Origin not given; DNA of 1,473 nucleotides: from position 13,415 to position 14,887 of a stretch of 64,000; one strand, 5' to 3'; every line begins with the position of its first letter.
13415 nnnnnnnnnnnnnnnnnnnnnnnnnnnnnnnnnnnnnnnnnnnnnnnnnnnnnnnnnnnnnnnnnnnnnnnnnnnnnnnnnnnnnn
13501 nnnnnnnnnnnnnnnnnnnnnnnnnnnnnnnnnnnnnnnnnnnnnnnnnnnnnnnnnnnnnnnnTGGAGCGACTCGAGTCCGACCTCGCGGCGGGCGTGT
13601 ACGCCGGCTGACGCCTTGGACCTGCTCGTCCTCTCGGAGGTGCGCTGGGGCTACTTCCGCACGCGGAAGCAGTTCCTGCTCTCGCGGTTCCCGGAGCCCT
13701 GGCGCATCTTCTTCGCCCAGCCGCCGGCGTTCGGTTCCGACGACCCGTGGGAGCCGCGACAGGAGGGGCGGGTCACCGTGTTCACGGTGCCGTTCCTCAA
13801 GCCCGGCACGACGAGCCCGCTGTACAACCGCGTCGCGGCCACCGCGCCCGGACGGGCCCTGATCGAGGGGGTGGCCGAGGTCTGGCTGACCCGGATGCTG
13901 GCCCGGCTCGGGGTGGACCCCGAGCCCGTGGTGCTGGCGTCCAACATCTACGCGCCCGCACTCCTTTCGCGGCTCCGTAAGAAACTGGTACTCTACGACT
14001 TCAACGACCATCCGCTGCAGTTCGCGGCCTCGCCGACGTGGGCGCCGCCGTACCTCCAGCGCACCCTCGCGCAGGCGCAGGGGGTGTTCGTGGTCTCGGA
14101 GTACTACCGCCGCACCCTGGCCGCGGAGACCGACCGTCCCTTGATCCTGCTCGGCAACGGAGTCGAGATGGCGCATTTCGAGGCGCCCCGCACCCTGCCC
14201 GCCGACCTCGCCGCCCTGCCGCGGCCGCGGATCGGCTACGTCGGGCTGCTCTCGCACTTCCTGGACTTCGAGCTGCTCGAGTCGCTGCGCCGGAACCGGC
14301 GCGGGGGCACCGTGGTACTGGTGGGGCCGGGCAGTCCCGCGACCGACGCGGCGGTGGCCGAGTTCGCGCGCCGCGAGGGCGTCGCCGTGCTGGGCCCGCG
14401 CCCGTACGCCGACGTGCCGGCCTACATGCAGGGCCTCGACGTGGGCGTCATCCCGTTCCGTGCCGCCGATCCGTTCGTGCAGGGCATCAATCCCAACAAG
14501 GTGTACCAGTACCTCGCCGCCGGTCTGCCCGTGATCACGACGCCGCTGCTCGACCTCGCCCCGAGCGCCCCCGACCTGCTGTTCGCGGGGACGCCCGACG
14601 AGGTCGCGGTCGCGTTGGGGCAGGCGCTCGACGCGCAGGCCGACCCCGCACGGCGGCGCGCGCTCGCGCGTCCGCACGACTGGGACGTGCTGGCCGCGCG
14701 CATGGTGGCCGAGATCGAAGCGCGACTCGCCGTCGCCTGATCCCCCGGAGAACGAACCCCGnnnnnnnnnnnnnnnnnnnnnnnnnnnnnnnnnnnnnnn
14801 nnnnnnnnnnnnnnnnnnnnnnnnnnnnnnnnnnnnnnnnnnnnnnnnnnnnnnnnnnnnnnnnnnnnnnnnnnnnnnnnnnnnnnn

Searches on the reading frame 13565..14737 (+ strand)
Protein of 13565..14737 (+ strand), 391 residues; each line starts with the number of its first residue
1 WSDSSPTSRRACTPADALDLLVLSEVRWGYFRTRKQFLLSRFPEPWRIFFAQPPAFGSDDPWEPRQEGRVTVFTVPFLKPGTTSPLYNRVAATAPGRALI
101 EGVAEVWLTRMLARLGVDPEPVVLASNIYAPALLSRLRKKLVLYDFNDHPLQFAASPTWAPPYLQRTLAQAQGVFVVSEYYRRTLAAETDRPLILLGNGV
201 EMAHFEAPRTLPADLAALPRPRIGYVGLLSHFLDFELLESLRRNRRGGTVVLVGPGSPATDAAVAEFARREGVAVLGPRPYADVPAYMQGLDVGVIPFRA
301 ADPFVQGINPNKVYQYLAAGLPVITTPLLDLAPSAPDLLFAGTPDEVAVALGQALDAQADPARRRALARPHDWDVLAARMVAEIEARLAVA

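Call 12: search_protein_families(library=pfam, proteins=[window:13565-14737:+], max_evalue=0.001)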
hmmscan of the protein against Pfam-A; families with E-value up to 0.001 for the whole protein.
window:13565-14737:+ (391 aa): 2 families
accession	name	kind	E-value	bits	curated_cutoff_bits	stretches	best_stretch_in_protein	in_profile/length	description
PF13692.12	Glyco_trans_1_4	-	5e-10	40.2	27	1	237-355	20-140/142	Glycosyl transferases group 1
PF13524.12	Glyco_trans_1_2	-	1.3e-05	25.6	25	1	237-369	5-123/144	Glycosyl transferase-like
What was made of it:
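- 13616..14740 (+): TuaH-like GT1-type glycosyltransferase. Glyco_trans_1_4 (call 12).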

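Call 34: search_protein_families(library=ncbifam, proteins=[window:13622-14737:+], max_evalue=0.01)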
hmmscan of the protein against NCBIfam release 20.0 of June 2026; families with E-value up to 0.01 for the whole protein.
window:13622-14737:+ (372 aa): 4 families
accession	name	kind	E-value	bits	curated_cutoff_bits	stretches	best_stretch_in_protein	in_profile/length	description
NF047676.1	TeichurnBiosyTuaH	equivalog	3.3e-24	85.5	550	1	146-363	153-382/384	teichuronic acid biosynthesis protein TuaH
TIGR04047.1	MSMEG_0565_glyc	hypoth_equivalog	2.8e-06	26.7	259.85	0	146-188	133-175/373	MSMEG_0565 family glycosyltransferase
NF047684.1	TeichurnBiosyTuaC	equivalog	0.0013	17.7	550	1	145-308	158-320/391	teichuronic acid biosynthesis protein TuaC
TIGR03088.1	stp2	hypoth_equivalog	0.0018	17.4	409.05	1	177-308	165-303/374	TIGR03088 family PEP-CTERM/XrtA system glycosyltransferase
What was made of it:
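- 13616..14740 (+): TuaH 85.5 bits (call 34).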
